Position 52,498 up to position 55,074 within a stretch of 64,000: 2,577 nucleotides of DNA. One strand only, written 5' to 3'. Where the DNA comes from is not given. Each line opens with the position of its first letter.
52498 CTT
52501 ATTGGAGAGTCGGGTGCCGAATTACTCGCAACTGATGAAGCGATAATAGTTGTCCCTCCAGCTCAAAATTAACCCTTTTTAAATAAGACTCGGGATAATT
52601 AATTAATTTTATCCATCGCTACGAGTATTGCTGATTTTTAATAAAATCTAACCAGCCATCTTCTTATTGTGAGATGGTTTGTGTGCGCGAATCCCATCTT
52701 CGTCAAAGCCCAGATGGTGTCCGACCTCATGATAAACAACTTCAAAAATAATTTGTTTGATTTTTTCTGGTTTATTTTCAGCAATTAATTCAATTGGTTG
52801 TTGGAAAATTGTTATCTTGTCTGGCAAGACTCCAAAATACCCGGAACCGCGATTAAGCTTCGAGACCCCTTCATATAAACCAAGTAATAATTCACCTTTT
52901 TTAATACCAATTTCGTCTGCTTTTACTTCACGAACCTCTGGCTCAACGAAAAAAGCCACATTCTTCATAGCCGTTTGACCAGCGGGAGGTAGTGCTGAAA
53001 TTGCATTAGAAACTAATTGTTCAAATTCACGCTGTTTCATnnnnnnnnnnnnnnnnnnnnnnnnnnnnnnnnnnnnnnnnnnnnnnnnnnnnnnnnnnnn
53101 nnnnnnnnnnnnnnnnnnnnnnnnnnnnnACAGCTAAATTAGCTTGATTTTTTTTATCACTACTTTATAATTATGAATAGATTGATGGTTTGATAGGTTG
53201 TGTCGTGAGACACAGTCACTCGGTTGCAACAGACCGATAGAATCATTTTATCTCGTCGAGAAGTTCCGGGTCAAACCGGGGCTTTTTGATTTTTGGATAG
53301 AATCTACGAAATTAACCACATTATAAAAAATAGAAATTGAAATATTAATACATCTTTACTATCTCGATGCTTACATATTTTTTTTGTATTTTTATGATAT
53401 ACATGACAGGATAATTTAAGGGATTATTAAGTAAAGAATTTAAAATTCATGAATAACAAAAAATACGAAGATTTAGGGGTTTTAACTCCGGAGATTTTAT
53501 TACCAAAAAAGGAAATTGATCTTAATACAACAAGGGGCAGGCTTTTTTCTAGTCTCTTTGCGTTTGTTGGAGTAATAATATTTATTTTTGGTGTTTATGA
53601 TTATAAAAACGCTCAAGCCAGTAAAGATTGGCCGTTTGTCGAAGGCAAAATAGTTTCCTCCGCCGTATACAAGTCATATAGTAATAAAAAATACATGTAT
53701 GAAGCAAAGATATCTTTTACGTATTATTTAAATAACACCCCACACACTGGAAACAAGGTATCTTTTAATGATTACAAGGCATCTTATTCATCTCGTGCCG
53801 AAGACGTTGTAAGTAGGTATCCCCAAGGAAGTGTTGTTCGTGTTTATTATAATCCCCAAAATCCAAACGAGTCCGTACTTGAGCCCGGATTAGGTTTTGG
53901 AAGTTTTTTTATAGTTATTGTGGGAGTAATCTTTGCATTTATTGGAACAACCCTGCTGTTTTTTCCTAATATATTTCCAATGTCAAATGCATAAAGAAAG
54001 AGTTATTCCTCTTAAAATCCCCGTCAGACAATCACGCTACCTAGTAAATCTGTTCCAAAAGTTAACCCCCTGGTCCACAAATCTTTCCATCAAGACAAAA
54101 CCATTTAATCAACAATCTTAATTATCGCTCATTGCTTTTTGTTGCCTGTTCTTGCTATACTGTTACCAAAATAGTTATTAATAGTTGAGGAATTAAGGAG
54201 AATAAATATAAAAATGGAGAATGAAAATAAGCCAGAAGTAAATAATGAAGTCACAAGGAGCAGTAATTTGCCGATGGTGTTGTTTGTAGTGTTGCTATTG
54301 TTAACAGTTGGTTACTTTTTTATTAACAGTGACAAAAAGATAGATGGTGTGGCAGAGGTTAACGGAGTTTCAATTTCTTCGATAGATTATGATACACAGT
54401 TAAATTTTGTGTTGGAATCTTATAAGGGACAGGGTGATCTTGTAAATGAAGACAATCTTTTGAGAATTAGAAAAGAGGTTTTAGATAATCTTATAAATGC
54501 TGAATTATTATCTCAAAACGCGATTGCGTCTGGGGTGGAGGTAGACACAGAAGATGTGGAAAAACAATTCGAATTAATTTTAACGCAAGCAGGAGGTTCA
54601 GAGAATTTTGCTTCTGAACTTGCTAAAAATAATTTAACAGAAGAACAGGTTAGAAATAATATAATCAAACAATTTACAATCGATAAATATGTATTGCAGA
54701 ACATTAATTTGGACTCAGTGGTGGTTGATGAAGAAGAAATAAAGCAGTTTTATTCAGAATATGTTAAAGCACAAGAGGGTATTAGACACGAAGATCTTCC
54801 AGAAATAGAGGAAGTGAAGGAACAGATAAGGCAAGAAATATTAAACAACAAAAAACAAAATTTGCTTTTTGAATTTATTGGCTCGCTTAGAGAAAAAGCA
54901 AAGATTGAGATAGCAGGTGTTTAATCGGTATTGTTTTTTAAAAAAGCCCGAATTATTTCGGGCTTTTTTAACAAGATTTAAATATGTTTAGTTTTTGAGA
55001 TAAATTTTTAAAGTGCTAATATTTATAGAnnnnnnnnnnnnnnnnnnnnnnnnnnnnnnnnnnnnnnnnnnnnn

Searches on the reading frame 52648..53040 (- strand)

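Call 14: search_protein_families(library=pfam, proteins=[window:52648-53040:-], max_evalue=0.01)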
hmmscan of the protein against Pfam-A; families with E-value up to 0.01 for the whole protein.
window:52648-53040:- (130 aa): 1 family
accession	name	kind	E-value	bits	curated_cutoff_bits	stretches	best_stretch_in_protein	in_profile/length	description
PF06262.17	Zincin_1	-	1.1e-22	80.2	22.4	1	25-119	1-94/97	Zincin-like metallopeptidase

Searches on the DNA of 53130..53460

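Call 6: search_rna_families(source=window, start=53130, end=53460, threshold=evalue, max_evalue=10, show_alignments=4)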
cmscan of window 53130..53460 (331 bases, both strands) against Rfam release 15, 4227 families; matches with E-value up to 10: 5.
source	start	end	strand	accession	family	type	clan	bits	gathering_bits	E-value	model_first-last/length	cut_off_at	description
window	53226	53294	+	RF02353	BjrC68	Gene; sRNA;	-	18.1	39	0.023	1-82/82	no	Bradyrhizobiaceae sRNA BjrC68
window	53322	53377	+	RF02408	snoR124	Gene; snRNA; snoRNA; CD-box;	-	16.3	70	8.6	1-77/77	no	Small nucleolar RNA snoR124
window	53162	53287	+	RF04180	BTnc231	Gene; sRNA;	-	14.6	80.4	1.3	1-154/154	no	Bacteroides sRNA BTnc231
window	53449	53460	+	RF00617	cHP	Cis-reg;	CL00129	13.7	40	3.5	1-12/45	3'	Flavivirus capsid hairpin cHP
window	53370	53420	+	RF00743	mir-308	Gene; miRNA;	-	13.4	60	6.6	1-63/63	no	mir-308 microRNA precursor family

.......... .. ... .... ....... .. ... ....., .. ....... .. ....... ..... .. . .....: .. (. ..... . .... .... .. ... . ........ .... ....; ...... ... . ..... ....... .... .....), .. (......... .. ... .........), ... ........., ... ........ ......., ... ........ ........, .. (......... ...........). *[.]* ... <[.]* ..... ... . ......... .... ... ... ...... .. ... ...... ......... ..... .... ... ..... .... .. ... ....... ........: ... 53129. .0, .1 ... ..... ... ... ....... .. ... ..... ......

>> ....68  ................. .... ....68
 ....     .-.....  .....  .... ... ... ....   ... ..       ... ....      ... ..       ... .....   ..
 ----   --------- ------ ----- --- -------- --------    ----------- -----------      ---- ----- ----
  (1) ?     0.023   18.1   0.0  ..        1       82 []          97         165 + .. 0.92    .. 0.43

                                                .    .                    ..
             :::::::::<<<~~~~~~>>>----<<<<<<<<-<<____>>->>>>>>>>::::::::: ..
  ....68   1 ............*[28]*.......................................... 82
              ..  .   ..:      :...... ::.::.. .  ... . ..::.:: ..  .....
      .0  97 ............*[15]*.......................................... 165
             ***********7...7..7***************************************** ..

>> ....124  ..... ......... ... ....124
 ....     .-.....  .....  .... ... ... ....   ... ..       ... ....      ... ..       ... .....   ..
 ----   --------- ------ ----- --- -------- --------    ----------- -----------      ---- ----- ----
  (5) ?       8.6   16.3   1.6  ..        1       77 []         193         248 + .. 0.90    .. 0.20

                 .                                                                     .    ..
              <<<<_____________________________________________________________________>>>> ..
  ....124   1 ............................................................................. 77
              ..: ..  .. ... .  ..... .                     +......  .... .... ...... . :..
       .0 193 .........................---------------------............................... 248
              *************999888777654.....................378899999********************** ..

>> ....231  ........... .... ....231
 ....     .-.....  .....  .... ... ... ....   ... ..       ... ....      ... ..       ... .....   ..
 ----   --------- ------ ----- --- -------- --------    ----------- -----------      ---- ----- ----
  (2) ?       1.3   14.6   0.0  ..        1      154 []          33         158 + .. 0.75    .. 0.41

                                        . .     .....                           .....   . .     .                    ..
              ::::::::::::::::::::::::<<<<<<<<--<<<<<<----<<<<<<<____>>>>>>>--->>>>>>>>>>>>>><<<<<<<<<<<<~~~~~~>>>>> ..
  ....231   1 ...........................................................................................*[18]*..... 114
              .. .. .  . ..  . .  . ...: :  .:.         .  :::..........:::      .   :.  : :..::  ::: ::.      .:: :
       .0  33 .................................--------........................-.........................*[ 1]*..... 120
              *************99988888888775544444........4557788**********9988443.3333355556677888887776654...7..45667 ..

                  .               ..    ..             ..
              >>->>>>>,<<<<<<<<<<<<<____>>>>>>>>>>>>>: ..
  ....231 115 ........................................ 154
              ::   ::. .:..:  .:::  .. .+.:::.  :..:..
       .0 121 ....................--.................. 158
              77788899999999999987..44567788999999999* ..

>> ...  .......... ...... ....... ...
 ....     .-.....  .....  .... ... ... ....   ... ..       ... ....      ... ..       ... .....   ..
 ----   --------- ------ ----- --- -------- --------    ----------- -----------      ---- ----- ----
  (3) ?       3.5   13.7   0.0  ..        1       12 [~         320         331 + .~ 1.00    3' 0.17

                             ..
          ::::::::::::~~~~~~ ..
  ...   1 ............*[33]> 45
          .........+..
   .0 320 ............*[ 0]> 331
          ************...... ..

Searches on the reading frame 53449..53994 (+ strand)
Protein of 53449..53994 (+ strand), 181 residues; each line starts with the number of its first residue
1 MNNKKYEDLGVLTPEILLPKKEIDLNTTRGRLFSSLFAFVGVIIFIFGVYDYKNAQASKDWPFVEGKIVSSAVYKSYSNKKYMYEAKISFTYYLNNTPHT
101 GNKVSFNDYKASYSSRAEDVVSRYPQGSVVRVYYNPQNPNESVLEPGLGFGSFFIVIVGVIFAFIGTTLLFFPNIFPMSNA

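Call 14: search_protein_families(library=pfam, proteins=[window:53449-53994:+], max_evalue=0.01)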
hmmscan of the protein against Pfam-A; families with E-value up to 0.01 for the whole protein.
window:53449-53994:+ (181 aa): 1 family
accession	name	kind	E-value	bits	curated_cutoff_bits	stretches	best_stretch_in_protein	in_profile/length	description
PF12158.14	DUF3592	-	1.7e-14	54.7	25.3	1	64-148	1-83/84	Domain of unknown function (DUF3592)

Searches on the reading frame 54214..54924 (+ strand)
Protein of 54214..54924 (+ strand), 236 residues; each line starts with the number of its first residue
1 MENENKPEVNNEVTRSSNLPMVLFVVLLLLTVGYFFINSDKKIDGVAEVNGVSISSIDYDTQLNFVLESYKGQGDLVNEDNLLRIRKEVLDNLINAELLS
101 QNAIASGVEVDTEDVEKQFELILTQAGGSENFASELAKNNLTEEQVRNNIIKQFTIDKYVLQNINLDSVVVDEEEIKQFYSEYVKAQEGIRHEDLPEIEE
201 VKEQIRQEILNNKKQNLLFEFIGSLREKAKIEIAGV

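Call 14: search_protein_families(library=pfam, proteins=[window:54214-54924:+], max_evalue=0.01)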
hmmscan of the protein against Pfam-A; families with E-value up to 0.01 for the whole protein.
window:54214-54924:+ (236 aa): 3 families
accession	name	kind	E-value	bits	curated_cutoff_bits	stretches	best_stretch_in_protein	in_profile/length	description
PF13624.11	SurA_N_3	-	3.9e-14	53.2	27.2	1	22-159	19-161/162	SurA-like N-terminal domain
PF13623.11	SurA_N_2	-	1.7e-12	47.8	28.5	1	21-117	20-117/145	SurA-like N-terminal domain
PF09312.16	SurA_N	-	7.1e-06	26.6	30.8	1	47-156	6-114/118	SurA N-terminal domain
